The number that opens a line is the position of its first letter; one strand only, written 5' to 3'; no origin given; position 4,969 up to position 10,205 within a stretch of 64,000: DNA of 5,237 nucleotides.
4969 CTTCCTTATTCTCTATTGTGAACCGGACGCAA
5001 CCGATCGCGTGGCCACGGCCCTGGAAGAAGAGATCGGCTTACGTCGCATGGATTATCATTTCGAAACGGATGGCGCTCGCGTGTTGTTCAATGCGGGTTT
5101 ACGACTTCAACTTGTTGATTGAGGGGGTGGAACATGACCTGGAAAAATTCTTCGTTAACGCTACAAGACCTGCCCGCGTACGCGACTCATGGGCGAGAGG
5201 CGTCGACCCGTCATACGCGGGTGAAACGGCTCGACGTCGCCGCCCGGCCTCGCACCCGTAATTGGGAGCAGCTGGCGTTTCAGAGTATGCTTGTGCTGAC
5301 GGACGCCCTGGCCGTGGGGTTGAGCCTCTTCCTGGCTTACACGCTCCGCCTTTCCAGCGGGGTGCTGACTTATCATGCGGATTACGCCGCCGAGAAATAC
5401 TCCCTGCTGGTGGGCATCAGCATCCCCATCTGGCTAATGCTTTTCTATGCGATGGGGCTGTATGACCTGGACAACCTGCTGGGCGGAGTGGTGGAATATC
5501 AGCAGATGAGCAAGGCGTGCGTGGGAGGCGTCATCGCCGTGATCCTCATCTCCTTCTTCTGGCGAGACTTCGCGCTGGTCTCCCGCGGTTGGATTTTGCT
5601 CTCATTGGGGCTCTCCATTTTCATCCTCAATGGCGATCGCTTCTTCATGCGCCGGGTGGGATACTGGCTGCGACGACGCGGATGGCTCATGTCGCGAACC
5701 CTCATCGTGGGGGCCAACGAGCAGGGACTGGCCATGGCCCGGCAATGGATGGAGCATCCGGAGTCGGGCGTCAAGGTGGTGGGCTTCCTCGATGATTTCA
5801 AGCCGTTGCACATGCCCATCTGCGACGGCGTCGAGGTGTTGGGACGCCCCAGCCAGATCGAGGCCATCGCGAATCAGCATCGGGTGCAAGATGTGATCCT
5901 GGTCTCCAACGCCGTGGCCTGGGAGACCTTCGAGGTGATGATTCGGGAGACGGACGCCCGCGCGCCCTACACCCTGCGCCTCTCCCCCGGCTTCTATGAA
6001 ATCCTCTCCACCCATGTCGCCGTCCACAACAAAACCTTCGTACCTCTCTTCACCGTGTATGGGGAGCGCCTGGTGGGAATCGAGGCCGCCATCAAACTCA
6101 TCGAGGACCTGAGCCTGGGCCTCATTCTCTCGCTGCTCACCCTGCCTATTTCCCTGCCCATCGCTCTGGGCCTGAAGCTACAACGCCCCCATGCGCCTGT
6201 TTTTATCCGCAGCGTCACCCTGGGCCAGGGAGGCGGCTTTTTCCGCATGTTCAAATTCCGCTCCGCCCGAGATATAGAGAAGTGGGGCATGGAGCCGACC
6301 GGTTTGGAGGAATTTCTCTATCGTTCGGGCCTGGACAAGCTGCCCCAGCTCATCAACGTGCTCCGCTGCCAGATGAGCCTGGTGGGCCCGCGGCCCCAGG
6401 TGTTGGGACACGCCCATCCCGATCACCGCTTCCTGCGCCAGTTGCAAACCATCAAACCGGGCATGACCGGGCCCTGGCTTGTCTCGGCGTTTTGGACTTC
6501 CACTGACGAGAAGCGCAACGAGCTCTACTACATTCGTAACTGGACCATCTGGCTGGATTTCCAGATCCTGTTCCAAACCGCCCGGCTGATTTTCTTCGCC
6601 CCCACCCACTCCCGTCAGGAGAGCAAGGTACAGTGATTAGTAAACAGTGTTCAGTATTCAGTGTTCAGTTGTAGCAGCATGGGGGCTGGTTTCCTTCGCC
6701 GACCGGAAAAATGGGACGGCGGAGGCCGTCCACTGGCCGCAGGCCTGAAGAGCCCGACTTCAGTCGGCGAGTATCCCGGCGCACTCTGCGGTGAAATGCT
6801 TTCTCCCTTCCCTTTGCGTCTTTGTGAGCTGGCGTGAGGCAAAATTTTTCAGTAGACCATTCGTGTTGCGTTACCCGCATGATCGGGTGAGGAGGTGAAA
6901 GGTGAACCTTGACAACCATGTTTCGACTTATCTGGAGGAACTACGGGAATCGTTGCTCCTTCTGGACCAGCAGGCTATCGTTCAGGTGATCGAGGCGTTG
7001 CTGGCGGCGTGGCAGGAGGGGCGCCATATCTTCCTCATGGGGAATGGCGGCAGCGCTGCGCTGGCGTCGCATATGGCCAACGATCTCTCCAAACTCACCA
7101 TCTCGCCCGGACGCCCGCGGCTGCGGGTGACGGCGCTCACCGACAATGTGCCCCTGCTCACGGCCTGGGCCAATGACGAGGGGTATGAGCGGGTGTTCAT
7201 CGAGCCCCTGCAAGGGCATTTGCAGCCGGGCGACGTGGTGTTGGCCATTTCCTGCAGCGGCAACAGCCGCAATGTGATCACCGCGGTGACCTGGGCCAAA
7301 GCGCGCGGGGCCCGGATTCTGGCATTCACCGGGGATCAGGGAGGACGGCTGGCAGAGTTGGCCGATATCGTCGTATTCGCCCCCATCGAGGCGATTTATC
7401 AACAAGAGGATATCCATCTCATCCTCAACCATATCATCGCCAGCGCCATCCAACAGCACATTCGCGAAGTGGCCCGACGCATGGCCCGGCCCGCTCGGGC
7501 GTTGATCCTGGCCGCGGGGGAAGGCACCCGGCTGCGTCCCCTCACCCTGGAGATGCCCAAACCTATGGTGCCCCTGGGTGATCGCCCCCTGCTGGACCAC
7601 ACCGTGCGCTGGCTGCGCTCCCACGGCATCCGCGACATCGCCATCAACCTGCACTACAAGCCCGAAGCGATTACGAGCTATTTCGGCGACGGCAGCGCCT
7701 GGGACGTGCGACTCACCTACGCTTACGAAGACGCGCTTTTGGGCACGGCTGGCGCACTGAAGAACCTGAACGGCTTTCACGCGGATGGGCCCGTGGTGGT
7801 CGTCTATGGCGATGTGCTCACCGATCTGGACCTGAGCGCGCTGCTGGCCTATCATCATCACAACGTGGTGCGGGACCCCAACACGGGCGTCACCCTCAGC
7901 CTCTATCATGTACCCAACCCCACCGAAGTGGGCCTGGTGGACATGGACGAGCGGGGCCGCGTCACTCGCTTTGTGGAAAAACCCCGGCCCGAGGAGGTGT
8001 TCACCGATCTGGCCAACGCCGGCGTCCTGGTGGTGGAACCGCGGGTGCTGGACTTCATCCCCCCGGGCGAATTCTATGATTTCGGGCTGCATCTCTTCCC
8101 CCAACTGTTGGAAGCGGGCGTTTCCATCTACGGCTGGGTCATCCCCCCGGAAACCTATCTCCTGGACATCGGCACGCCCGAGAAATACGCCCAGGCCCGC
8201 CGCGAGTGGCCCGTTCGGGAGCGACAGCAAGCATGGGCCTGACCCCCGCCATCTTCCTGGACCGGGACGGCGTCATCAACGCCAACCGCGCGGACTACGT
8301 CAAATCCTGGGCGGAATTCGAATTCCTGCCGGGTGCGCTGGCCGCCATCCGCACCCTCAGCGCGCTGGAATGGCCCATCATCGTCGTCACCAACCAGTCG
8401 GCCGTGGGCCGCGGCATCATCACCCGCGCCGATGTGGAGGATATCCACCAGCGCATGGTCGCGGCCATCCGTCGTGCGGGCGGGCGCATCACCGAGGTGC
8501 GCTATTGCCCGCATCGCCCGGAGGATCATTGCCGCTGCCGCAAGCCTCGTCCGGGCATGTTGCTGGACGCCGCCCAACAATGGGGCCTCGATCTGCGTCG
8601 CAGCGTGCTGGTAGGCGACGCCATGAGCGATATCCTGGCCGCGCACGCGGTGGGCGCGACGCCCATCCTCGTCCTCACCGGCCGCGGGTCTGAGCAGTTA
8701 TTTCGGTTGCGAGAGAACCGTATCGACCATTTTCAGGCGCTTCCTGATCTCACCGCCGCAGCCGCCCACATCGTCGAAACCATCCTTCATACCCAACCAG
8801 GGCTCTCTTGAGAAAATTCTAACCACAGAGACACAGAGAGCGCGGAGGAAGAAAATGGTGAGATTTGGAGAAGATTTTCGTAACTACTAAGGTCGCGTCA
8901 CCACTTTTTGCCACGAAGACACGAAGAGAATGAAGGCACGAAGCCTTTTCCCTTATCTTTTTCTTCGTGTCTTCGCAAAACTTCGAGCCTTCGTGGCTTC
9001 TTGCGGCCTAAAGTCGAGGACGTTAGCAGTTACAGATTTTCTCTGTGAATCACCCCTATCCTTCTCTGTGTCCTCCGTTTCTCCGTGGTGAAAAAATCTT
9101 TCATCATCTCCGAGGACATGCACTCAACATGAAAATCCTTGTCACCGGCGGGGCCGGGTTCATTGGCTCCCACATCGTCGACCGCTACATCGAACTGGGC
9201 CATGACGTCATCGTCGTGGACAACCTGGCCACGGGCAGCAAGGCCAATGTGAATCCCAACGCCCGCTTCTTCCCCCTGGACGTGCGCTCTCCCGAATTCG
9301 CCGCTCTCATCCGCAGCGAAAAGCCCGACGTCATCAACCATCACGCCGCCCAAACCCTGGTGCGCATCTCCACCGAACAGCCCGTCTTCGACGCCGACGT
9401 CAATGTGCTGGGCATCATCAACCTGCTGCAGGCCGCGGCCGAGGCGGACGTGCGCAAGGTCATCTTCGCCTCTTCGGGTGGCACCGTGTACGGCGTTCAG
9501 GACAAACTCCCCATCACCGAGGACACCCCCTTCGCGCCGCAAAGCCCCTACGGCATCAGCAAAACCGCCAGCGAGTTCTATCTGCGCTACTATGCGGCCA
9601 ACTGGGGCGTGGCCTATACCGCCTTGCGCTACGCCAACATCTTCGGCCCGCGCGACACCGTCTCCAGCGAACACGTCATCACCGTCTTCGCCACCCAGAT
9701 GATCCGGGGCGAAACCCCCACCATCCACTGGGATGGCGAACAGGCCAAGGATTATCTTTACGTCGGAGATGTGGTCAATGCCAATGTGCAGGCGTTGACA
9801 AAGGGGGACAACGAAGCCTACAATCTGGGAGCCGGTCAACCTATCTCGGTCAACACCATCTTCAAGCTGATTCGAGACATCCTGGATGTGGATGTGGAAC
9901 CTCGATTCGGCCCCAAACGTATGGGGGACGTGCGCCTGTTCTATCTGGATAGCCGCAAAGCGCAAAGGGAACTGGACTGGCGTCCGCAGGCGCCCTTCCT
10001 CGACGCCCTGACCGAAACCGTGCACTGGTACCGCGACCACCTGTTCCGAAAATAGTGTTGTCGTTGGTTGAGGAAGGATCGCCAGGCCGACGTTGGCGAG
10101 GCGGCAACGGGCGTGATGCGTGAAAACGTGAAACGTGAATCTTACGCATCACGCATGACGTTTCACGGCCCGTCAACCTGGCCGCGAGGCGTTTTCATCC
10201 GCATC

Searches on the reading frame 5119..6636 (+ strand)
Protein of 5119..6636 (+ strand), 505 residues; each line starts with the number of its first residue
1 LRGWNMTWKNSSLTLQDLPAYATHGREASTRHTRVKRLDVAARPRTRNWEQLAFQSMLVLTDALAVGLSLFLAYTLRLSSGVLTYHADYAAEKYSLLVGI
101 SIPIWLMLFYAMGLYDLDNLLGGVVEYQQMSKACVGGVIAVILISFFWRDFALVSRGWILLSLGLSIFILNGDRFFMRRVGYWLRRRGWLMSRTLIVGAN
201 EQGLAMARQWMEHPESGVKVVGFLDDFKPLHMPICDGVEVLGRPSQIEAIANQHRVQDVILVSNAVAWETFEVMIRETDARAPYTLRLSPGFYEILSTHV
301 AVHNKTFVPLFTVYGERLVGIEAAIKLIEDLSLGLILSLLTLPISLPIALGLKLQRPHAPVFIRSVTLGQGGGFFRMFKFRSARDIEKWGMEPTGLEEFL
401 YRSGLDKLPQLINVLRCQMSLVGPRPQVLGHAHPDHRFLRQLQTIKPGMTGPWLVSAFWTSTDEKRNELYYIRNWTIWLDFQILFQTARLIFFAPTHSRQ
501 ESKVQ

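Call 57: search_protein_families(library=pfam, proteins=[window:5119-6636:+], max_evalue=0.001)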
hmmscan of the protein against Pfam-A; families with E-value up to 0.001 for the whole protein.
window:5119-6636:+ (505 aa): 2 families
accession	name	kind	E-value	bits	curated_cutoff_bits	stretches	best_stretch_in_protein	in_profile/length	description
PF02397.22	Bac_transf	-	4.4e-35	121.3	27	1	326-492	1-178/179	Bacterial sugar transferase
PF13727.12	CoA_binding_3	-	1.2e-18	68.2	25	1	112-262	3-148/175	CoA-binding domain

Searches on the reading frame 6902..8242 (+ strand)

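Call 57: search_protein_families(library=pfam, proteins=[window:6902-8242:+], max_evalue=0.001)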
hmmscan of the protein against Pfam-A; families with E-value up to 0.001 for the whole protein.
window:6902-8242:+ (446 aa): 4 families
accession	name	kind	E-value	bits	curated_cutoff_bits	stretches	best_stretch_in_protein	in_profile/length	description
PF00483.29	NTP_transferase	-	2.6e-42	145.6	21.2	1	200-434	2-240/245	Nucleotidyl transferase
PF13580.11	SIS_2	-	1.7e-19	70.7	27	1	14-144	9-138/138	SIS domain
PF01380.27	SIS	-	1.7e-11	44.5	25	1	106-166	50-110/131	SIS domain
PF12804.13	NTP_transf_3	-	5.7e-11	43.3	27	1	200-305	1-96/160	MobA-like NTP transferase domain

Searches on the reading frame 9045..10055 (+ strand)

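Call 57: search_protein_families(library=pfam, proteins=[window:9045-10055:+], max_evalue=0.001)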
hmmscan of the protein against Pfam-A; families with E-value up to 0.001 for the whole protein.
window:9045-10055:+ (336 aa): 9 families
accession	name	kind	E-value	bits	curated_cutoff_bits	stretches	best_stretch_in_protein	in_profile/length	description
PF01370.27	Epimerase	-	9.3e-58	195.9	20.9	1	31-262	1-240/240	NAD dependent epimerase/dehydratase family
PF16363.11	GDP_Man_Dehyd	-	3.9e-52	178.2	27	1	32-324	1-331/332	GDP-mannose 4,6 dehydratase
PF01073.25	3Beta_HSD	-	2e-19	70.1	22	1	32-253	1-231/280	3-beta hydroxysteroid dehydrogenase/isomerase family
PF04321.23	RmlD_sub_bind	-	9.2e-14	51.6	27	1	29-198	1-154/287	RmlD substrate binding domain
PF02719.21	Polysacc_synt_2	-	1.7e-13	50.9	20.2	1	31-274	1-241/293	Polysaccharide biosynthesis protein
PF07993.18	NAD_binding_4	-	1.3e-08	34.8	20.1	1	91-245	86-256/258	Male sterility protein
PF13460.12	NAD_binding_10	-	1.6e-06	28.6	27.2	1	35-198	1-145/184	NAD(P)H-binding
PF05368.20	NmrA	-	0.00013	22.2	27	1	30-156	4-119/298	NmrA-like family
PF00106.31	adh_short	-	0.00022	21.2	26.6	0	31-84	3-62/195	short chain dehydrogenase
